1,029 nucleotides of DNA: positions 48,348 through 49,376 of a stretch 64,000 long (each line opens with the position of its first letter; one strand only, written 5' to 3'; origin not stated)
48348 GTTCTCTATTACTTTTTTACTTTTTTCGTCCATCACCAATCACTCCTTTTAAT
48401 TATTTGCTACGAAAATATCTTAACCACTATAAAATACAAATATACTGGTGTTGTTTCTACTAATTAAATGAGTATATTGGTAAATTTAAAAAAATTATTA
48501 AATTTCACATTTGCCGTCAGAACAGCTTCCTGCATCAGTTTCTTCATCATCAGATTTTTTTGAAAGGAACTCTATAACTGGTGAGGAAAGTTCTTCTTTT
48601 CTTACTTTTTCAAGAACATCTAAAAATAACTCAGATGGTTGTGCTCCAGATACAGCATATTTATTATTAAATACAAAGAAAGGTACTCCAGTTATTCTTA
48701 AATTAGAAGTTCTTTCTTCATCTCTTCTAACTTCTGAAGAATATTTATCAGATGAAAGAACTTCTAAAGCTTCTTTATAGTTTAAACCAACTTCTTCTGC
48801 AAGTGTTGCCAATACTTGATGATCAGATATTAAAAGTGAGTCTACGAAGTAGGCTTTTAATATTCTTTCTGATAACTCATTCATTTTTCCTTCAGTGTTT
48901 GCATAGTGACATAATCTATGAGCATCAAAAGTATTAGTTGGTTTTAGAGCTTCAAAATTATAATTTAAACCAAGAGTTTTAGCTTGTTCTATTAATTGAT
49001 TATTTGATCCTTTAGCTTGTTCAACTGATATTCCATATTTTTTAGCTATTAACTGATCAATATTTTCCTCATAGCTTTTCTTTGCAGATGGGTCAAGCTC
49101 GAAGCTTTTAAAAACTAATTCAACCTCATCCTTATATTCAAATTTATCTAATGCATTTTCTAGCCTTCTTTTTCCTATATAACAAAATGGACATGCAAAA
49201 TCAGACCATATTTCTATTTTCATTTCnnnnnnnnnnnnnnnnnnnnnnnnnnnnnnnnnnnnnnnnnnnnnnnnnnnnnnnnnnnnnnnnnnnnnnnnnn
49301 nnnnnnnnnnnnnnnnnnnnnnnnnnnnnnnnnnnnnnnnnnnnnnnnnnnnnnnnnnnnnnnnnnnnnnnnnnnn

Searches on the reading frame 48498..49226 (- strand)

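Call 48: search_protein_families(library=pfam, proteins=[window:48498-49226:-], max_evalue=0.001)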
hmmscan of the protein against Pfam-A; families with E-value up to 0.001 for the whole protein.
window:48498-49226:- (242 aa): 3 families
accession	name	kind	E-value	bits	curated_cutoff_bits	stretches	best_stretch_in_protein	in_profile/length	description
PF01323.26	DSBA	-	6.1e-44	150.5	25.6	1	4-205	2-190/191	DSBA-like thioredoxin domain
PF13462.12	Thioredoxin_4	-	1.3e-05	25.9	23.2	0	3-189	16-148/165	Thioredoxin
PF13743.12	Thioredoxin_5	-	0.00014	22.1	27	1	122-189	99-166/186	Thioredoxin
